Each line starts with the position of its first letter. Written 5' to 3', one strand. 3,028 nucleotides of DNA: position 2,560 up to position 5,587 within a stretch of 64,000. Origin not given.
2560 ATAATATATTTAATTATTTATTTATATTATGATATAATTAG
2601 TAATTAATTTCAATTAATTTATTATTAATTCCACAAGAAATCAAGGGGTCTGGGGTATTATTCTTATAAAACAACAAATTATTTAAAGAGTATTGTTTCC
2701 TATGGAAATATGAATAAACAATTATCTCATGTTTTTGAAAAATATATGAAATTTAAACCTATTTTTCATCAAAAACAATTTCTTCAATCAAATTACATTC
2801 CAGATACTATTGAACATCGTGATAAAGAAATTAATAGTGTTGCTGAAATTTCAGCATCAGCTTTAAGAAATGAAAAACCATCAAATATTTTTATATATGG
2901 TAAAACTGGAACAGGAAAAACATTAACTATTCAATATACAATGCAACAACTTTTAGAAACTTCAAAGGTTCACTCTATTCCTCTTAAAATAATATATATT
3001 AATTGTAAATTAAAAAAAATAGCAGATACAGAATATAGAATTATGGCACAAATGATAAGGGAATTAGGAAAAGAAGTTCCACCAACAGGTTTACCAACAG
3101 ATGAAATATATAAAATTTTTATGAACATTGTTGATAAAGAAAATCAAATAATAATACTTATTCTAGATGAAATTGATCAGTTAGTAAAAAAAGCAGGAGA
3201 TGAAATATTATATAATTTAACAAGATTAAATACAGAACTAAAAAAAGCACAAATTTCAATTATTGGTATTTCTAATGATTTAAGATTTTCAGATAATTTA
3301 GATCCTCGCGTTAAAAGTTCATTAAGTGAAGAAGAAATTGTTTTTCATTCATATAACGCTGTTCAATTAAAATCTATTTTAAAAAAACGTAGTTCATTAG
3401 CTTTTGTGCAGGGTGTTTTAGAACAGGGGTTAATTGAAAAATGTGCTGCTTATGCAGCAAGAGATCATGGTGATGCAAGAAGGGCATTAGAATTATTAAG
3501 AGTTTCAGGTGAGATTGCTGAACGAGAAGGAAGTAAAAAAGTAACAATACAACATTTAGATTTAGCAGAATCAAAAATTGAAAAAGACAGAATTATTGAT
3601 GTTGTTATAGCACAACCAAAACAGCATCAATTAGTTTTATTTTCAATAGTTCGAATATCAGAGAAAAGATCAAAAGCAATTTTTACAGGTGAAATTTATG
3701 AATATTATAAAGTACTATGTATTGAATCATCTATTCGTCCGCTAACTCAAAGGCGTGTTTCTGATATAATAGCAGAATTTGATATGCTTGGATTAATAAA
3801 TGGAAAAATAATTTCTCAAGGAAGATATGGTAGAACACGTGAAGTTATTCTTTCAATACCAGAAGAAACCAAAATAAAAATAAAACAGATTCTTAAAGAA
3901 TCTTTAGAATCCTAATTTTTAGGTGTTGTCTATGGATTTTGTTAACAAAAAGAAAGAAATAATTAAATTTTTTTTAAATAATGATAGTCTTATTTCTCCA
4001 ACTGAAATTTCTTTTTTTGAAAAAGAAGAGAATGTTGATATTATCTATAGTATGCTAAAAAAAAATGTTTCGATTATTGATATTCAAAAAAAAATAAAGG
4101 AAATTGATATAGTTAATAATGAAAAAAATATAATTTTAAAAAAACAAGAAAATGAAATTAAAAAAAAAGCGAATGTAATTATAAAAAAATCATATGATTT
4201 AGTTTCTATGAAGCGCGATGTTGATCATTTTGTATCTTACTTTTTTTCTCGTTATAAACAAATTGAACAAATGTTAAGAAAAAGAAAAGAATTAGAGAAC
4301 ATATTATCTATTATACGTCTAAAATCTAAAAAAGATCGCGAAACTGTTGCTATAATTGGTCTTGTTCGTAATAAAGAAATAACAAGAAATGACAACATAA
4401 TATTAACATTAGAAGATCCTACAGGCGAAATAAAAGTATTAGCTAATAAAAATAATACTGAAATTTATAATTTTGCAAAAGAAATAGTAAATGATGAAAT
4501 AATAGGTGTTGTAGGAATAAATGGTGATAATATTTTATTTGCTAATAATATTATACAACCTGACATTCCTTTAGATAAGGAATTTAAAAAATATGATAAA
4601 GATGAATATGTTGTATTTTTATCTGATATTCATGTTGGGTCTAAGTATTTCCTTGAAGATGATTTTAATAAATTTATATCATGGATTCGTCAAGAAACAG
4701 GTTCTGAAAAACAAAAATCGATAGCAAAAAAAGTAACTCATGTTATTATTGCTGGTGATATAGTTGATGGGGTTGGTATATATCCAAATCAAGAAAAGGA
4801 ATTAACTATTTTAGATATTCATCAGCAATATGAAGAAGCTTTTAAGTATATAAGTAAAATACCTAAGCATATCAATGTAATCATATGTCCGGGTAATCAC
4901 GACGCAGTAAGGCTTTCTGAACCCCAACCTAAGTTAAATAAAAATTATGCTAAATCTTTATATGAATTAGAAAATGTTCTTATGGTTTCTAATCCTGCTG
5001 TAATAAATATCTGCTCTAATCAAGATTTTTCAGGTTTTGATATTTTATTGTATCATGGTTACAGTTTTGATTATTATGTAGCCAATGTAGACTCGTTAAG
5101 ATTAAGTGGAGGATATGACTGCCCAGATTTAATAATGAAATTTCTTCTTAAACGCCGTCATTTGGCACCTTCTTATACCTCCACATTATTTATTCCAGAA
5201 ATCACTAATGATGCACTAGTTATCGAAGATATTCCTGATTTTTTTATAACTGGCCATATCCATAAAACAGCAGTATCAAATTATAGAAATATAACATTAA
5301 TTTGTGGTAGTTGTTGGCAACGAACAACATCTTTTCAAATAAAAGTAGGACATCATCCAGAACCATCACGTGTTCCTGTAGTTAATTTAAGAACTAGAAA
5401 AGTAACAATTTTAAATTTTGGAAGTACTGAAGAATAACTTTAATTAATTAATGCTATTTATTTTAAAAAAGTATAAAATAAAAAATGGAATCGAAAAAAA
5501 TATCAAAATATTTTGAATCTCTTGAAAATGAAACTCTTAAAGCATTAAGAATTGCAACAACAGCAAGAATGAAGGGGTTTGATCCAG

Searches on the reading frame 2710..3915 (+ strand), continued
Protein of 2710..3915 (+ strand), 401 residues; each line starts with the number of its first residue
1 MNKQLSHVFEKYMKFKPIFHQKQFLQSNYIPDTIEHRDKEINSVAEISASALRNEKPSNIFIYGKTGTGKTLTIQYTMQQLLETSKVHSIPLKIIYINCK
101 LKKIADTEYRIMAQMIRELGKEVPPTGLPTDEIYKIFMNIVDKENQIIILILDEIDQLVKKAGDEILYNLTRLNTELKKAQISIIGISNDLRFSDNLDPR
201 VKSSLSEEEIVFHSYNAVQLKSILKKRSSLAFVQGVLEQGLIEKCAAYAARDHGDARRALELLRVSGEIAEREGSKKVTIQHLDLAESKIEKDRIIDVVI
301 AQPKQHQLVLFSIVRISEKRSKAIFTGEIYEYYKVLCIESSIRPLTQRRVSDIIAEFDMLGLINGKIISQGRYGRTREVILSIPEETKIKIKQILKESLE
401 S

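Call 46: find_encoding_contigs(protein=P0007, flank=10000, max_places=1)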
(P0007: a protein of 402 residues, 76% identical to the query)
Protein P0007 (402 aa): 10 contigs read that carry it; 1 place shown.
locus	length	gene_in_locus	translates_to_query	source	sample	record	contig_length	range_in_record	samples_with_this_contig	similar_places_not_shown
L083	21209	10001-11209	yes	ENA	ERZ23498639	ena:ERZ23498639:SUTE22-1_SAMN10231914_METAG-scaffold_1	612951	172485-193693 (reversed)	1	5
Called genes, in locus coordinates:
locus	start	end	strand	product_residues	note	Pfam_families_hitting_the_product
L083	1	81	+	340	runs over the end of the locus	-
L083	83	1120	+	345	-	PF00752:XPG_N, PF00867:XPG_I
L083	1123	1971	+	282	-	PF13847:Methyltransf_31 (faint), PF25133:TYW2_N_2, PF02475:TRM5-TYW2_MTfase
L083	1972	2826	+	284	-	PF00892:EamA, PF05653:Mg_trans_NIPA (faint), PF00892:EamA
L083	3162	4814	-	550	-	PF18262:PhetRS_B1 (faint), PF03484:B5, PF01409:tRNA-synt_2d (weak), PF17759:tRNA_synthFbeta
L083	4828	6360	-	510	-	PF10771:DUF2582 (faint), PF01409:tRNA-synt_2d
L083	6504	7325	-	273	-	PF01978:TrmB, PF11495:TrmB_EBD_N (weak)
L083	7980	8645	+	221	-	PF02002:TFIIE_alpha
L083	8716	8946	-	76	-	-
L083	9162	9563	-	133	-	PF01873:eIF-5_eIF-2B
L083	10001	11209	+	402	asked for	PF05621:TniB (weak), PF01637:ATPase_2 (weak), PF13191:AAA_16 (weak), PF00004:AAA (weak), PF13401:AAA_22, PF22703:Cdc6_lid, PF09079:WHD_Cdc6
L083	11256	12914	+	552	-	PF00149:Metallophos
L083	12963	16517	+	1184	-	PF03833:PolC_DP2_N, PF24844:PolC_DP2_central, PF24846:PolC_DP2_cat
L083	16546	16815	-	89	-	PF00708:Acylphosphatase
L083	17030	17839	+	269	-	PF01978:TrmB, PF11495:TrmB_EBD_N (faint)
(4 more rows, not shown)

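Call 47: find_encoding_contigs(protein=P0004, flank=10000, max_places=1)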
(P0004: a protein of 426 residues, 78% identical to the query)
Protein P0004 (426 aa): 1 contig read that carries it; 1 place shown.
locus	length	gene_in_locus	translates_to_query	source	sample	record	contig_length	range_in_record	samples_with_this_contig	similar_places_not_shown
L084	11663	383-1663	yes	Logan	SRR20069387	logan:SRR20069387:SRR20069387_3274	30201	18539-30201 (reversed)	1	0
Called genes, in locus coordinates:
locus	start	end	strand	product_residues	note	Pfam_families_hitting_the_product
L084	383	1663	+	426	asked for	PF01637:ATPase_2 (weak), PF13191:AAA_16 (weak), PF13401:AAA_22, PF00004:AAA (faint), PF22703:Cdc6_lid, PF09079:WHD_Cdc6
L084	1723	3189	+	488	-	PF00149:Metallophos, PF04042:DNA_pol_E_B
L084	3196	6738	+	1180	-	PF03833:PolC_DP2_N, PF24844:PolC_DP2_central, PF24846:PolC_DP2_cat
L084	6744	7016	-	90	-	PF00708:Acylphosphatase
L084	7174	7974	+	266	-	PF01978:TrmB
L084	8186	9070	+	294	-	PF01944:SpoIIM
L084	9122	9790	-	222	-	-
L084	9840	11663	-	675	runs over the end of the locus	PF14551:MCM_N, PF17207:MCM_OB, PF00493:MCM, PF07726:AAA_3 (weak), PF07728:AAA_5, PF01078:Mg_chelatase (weak), PF17855:MCM_lid, PF21120: (weak)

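Call 48: find_encoding_contigs(protein=P0010, flank=10000, max_places=1)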
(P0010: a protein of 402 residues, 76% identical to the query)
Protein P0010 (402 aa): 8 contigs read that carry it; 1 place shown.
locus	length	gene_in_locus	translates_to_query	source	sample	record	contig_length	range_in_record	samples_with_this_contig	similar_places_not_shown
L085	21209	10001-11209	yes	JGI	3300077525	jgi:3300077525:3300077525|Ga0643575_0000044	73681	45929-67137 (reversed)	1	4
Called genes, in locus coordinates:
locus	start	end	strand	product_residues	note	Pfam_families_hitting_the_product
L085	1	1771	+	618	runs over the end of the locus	PF13522:GATase_6, PF13537:GATase_7, PF01380:SIS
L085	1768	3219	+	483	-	PF02878:PGM_PMM_I, PF02879:PGM_PMM_II, PF02880:PGM_PMM_III, PF00408:PGM_PMM_IV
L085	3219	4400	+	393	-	PF00483:NTP_transferase, PF12804:NTP_transf_3, PF25084:LbH_EIF2B, PF00132:Hexapep, PF25087:GMPPB_C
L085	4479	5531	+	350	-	PF05833:NFACT_N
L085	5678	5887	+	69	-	-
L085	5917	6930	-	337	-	PF04014:MazE_antitoxin (weak)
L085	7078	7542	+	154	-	-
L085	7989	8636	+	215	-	PF02002:TFIIE_alpha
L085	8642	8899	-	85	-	-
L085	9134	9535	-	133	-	PF01873:eIF-5_eIF-2B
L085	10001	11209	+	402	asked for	PF05621:TniB (weak), PF01637:ATPase_2, PF13191:AAA_16 (faint), PF00004:AAA (weak), PF13401:AAA_22, PF22606:Cdc6-ORC-like_ATPase_lid (weak), PF22703:Cdc6_lid, PF09079:WHD_Cdc6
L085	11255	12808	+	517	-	PF01336:tRNA_anti-codon (weak), PF00149:Metallophos, PF04042:DNA_pol_E_B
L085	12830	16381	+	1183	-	PF03833:PolC_DP2_N, PF24844:PolC_DP2_central, PF24846:PolC_DP2_cat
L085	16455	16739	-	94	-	PF00708:Acylphosphatase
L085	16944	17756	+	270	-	PF01978:TrmB, PF11495:TrmB_EBD_N (weak), PF13091:PLDc_2 (weak)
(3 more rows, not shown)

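Call 60: search_protein_families(library=ncbifam, proteins=[L067:3546-4277:-, L078:2817-3596:-, L018:377-1036:-, window:2710-3915:+], max_evalue=0.001)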
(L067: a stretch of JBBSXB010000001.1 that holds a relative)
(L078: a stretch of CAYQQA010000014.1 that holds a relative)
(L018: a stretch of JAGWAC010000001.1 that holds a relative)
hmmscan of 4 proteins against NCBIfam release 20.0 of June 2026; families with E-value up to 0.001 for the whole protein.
L067:3546-4277:- (243 aa): 0 families

L078:2817-3596:- (259 aa): 0 families

L018:377-1036:- (219 aa): 0 families

window:2710-3915:+ (401 aa): 5 families
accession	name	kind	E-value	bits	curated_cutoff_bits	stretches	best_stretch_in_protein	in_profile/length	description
NF001625.0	PRK00411.1-3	equivalog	1.4e-151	505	501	1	2-395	4-393/415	ORC1-type DNA replication protein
TIGR02928.1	TIGR02928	subfamily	4.4e-126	420.6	181.3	1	18-379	1-364/366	orc1/cdc6 family replication initiation protein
NF001624.0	PRK00411.1-2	subfamily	8.1e-61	205.9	354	1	17-386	12-366/374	ORC1-type DNA replication protein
NF001623.0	PRK00411.1-1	equivalog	1e-60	205.7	311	1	5-390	4-396/411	ORC1-type DNA replication protein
NF001626.0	PRK00411.1-5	equivalog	2.1e-41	142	417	1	18-386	16-368/374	ORC1-type DNA replication protein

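Call 61: list_cluster_members(proteins=[P0001])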
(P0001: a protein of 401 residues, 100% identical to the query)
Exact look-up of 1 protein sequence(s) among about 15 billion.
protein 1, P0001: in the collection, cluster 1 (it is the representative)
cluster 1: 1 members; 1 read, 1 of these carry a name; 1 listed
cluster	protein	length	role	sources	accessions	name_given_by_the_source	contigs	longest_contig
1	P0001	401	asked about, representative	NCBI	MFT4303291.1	MAG: ORC1-type DNA replication protein [Candidatus Woesearchaeota archaeon]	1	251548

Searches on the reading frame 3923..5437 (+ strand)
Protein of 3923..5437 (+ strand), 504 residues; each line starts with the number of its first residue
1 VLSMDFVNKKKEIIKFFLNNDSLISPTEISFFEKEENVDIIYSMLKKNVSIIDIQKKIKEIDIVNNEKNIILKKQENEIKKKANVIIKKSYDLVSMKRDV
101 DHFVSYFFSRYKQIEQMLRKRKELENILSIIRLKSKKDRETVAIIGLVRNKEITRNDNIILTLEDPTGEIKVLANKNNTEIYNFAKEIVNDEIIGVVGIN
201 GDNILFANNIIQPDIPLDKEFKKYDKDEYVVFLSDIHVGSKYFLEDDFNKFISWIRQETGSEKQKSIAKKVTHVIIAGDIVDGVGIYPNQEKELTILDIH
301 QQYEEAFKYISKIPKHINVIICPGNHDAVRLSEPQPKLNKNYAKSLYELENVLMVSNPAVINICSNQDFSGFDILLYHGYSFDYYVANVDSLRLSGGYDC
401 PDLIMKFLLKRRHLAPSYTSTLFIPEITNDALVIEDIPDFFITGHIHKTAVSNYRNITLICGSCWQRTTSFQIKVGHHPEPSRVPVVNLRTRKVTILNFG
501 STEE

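Call 7: search_protein_families(library=pfam, proteins=[window:3923-5437:+])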
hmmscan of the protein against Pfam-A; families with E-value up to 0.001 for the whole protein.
window:3923-5437:+ (504 aa): 3 families
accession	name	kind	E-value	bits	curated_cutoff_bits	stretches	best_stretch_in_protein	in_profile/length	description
PF00149.33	Metallophos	-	8e-14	52.9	21.5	1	230-448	3-190/191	Calcineurin-like phosphoesterase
PF04042.21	DNA_pol_E_B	-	5.2e-12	46.1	29.1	1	230-445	1-203/210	DNA polymerase alpha/epsilon subunit B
PF01336.31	tRNA_anti-codon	-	5.7e-06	26.6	27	1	142-198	1-55/75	OB-fold nucleic acid binding domain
